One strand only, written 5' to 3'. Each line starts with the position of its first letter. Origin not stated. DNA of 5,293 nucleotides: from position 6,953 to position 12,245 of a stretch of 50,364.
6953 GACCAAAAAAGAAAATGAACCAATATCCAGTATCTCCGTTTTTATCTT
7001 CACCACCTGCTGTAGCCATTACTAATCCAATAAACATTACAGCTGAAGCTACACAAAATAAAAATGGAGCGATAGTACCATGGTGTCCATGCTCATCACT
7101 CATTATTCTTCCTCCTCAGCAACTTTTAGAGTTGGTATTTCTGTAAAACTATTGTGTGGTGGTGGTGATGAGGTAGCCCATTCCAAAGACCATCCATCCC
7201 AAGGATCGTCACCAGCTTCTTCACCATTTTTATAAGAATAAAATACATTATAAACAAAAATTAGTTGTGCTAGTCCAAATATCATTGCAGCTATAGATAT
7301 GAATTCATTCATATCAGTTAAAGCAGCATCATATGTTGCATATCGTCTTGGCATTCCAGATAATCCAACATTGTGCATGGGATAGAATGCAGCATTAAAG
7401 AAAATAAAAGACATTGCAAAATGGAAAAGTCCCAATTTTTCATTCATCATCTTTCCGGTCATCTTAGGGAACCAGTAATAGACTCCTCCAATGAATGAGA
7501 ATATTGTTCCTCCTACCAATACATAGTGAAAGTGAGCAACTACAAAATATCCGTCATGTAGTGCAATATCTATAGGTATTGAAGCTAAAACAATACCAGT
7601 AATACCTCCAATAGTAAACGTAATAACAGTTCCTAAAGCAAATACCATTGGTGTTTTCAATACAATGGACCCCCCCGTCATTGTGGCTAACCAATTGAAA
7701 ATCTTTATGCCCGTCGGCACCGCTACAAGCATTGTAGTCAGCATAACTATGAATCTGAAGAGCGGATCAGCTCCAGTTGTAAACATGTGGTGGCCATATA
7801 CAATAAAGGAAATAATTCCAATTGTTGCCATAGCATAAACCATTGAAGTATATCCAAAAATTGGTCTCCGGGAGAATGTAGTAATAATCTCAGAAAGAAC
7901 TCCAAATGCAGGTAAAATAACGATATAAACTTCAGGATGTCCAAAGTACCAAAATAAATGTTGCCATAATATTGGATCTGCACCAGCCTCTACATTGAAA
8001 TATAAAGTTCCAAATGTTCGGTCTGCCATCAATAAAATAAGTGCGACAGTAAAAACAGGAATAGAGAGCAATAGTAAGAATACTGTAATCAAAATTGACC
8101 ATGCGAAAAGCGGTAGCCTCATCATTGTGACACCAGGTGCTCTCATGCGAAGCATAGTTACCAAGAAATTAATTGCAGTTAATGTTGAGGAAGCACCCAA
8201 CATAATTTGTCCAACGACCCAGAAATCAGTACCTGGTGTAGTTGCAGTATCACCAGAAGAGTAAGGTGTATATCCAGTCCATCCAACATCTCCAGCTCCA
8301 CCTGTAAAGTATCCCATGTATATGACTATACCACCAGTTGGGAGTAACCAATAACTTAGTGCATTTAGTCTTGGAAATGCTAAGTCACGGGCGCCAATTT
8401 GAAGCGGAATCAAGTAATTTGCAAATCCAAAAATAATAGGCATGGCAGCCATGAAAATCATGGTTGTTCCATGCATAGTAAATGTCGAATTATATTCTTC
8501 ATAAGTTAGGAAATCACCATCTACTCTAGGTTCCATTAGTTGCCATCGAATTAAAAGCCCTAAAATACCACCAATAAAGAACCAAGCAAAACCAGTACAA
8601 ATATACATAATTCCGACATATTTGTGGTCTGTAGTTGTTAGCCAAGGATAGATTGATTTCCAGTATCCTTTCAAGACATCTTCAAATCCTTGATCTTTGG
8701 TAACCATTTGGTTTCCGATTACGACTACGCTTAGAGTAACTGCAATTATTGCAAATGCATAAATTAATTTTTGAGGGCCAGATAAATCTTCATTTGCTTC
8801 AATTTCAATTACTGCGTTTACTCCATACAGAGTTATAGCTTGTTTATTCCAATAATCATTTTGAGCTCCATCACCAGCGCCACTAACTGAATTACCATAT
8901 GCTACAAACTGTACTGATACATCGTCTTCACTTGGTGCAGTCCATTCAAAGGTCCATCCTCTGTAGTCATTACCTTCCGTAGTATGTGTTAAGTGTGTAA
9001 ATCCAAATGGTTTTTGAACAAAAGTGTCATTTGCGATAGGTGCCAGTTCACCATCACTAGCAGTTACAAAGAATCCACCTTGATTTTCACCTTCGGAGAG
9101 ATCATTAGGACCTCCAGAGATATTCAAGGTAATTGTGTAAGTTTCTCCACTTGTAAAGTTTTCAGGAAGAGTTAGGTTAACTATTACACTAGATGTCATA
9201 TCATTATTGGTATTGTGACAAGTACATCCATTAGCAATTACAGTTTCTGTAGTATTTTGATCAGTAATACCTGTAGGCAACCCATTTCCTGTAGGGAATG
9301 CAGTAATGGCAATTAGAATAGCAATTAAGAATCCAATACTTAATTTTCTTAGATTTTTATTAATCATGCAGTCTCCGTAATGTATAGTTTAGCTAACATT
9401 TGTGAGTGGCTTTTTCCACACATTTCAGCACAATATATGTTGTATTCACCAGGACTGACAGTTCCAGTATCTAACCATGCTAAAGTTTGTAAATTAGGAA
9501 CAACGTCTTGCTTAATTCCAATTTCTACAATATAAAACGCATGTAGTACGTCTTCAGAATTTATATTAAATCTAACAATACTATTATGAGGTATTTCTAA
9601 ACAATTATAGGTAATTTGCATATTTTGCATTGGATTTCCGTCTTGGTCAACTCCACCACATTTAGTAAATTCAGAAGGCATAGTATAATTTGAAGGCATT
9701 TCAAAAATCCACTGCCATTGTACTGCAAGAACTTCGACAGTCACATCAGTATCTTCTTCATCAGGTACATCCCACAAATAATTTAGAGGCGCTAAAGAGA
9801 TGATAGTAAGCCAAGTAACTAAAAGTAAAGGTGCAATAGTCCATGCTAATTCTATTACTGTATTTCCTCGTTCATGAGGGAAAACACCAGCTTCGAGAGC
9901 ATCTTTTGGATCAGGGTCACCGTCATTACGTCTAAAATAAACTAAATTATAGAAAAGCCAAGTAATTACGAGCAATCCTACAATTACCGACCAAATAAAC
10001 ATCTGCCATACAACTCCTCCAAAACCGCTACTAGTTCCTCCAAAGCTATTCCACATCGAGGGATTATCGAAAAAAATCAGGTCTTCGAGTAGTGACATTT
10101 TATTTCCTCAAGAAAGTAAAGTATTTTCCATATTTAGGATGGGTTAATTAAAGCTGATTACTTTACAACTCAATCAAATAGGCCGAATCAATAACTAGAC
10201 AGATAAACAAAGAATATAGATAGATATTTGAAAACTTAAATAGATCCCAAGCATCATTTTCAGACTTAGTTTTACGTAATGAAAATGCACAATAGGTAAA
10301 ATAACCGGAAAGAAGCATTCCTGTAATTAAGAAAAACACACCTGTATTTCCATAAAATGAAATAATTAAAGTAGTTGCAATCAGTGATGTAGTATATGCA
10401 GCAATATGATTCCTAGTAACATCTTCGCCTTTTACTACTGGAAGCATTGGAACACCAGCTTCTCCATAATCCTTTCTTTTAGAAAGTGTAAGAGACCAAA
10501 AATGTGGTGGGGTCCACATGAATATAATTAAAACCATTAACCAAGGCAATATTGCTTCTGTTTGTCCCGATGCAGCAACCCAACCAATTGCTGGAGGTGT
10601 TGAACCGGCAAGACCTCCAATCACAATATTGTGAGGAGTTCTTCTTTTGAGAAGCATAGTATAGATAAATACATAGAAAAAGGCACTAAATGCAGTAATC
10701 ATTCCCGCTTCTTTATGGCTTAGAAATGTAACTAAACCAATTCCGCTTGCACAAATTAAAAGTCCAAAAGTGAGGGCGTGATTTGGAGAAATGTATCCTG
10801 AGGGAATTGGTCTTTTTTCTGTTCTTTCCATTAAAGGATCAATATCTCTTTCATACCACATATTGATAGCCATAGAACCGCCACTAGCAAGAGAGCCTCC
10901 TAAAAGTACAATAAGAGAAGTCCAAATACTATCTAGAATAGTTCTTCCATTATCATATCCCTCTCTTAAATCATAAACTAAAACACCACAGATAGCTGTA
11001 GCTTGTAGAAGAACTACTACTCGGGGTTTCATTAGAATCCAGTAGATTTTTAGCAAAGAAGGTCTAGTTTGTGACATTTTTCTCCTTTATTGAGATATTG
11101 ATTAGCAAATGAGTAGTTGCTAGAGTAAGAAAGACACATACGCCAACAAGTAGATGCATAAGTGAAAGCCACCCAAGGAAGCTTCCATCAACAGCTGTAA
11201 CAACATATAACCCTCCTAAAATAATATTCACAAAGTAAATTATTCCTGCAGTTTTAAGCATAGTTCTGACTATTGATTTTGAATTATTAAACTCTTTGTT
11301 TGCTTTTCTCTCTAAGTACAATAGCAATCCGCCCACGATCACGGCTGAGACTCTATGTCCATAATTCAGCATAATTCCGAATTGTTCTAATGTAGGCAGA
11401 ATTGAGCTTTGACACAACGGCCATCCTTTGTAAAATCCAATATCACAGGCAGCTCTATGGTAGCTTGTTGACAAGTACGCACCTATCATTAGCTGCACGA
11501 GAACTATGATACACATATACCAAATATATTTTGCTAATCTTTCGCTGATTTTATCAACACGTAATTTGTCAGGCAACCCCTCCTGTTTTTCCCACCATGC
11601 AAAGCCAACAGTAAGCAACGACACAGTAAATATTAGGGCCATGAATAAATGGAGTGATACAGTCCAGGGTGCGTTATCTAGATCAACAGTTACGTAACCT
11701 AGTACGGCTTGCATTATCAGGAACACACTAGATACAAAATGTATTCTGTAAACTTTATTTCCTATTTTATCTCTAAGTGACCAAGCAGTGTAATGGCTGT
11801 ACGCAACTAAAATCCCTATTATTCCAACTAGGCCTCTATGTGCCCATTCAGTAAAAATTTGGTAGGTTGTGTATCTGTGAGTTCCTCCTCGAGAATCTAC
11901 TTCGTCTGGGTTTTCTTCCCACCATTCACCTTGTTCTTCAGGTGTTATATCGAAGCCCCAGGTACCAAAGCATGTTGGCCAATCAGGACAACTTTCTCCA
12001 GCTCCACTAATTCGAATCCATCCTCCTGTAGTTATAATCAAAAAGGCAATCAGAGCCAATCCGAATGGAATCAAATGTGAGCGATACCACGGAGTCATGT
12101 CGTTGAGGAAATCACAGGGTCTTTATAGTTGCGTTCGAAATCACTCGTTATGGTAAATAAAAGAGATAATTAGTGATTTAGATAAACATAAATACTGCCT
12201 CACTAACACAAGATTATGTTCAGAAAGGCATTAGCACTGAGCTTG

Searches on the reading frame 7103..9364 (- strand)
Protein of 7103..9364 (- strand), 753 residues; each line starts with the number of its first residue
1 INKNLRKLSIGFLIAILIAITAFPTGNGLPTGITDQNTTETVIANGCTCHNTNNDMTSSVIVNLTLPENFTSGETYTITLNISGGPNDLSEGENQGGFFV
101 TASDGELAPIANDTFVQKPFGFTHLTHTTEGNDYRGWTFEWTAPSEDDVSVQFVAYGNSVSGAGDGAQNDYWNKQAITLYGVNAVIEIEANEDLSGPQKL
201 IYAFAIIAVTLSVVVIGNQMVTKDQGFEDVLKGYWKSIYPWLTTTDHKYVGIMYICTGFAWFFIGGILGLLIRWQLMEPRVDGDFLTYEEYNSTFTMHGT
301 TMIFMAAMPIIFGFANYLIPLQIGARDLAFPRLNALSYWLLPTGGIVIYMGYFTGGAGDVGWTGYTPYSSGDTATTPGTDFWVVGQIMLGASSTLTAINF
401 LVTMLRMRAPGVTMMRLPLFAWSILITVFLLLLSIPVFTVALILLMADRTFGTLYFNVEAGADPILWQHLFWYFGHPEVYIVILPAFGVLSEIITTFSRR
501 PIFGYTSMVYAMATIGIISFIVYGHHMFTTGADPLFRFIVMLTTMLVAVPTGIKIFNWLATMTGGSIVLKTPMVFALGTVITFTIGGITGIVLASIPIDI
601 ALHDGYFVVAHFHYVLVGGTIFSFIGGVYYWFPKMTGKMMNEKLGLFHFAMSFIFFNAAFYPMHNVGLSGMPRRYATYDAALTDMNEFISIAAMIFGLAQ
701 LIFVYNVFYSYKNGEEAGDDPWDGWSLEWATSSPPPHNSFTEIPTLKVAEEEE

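Call 6: search_protein_families(library=pfam, proteins=[window:7103-9364:-], max_evalue=0.001)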
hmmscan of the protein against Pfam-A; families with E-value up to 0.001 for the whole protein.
window:7103-9364:- (753 aa): 1 family
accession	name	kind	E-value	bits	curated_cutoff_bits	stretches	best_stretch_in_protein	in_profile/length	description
PF00115.25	COX1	-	1.4e-154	515.6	34.8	1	250-694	2-435/436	Cytochrome C and Quinol oxidase polypeptide I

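Call 18: search_protein_families(library=ncbifam, proteins=[window:7103-9364:-], max_evalue=1)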
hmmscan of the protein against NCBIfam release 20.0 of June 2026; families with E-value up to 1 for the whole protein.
window:7103-9364:- (753 aa): 8 families
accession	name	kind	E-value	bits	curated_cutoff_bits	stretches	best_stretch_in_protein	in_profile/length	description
TIGR02891.1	CtaD_CoxA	equivalog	1.4e-205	683.7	670.75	1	241-745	1-503/504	cytochrome c oxidase subunit I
NF050116.1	cyt_aa3_Actin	exception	4.9e-185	616.3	880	1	241-747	2-508/522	aa3-type cytochrome oxidase subunit I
TIGR02882.1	QoxB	equivalog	1.9e-164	548.6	1015.5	1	234-747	36-551/643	cytochrome aa3 quinol oxidase subunit I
TIGR02843.1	CyoB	equivalog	7e-155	517.1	1020.35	1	202-748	11-559/646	cytochrome o ubiquinol oxidase subunit I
NF011592.0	PRK15017.1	equivalog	7.5e-131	438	1271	1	202-747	12-559/663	cytochrome o ubiquinol oxidase subunit I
NF041075.1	quin_ox_SoxB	equivalog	1.7e-28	99.8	700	1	257-709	3-452/468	proton pump complex quinol oxidase subunit SoxB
NF041895.1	choice_anch_V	domain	1.9e-24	86.4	42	1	17-175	6-147/150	choice-of-anchor V domain-containing protein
NF041894.1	MXAN_6652_fam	equivalog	8.8e-07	28.7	200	1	14-167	5-142/203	MXAN_6652 family MXYO-CTERM-anchored protein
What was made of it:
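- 5795..12098 (-): aa3-type haem-copper oxidase operon (CoxIV, CoxIII, CoxI, CoxII with CuA, CtaB, CtaA). This is the presumed electron acceptor. Pfam and NCBIfam matches (calls 6, 18).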

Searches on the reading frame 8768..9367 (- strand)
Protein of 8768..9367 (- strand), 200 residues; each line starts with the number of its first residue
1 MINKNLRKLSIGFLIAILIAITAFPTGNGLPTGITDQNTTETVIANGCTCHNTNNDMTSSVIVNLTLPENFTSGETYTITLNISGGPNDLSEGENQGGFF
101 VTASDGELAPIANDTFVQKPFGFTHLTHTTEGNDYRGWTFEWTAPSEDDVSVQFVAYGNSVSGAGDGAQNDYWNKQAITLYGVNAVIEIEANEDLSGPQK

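Call 80: search_solved_structures(query=window:8768-9367:-, max_evalue=10)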
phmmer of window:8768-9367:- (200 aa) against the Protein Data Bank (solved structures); distinct sequences matched with E-value up to 10: 0.

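Call 81: search_protein_families(library=pfam, proteins=[window:8768-9367:-], max_evalue=10)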
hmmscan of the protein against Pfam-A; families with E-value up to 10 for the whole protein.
window:8768-9367:- (200 aa): 1 family
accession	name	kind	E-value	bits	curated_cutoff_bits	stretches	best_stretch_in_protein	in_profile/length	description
PF02014.22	Reeler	-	0.0049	17.8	21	1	66-156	23-120/131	Reeler domain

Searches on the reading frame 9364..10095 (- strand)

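Call 6: search_protein_families(library=pfam, proteins=[window:9364-10095:-], max_evalue=0.001)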
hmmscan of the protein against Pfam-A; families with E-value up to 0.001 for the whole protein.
window:9364-10095:- (243 aa): 1 family
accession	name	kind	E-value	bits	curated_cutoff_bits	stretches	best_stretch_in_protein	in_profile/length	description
PF00116.26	COX2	-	7.8e-13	48.8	22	1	119-233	2-113/120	Cytochrome C oxidase subunit II, periplasmic domain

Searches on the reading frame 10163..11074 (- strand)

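Call 6: search_protein_families(library=pfam, proteins=[window:10163-11074:-], max_evalue=0.001)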
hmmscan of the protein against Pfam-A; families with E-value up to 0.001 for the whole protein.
window:10163-11074:- (303 aa): 1 family
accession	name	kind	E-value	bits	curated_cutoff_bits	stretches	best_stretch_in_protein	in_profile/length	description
PF01040.23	UbiA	-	2.6e-60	204.3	34.2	1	49-284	18-250/250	UbiA prenyltransferase family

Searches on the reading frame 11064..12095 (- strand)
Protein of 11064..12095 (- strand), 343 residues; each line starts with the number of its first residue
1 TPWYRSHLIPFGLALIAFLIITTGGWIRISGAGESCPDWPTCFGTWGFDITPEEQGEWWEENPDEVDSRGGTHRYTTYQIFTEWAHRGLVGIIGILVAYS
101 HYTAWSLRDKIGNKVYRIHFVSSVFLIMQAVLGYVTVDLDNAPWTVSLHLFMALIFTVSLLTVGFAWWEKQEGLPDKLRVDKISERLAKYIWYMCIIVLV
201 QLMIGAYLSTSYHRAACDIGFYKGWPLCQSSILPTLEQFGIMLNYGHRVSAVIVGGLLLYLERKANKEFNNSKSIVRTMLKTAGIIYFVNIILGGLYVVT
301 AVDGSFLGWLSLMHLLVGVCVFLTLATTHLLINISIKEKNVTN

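Call 6: search_protein_families(library=pfam, proteins=[window:11064-12095:-], max_evalue=0.001)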
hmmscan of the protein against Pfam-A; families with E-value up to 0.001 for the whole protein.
window:11064-12095:- (343 aa): 1 family
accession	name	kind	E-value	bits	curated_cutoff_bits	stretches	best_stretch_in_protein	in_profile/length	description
PF02628.20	COX15-CtaA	-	1e-37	130.4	29.9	1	11-325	5-321/322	Cytochrome oxidase assembly protein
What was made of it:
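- Checked: The cox operon (CoxIV, CoxIII, CoxI, CoxII, CtaB, CtaA) lies at 5795..12098 on the minus strand (call 6).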
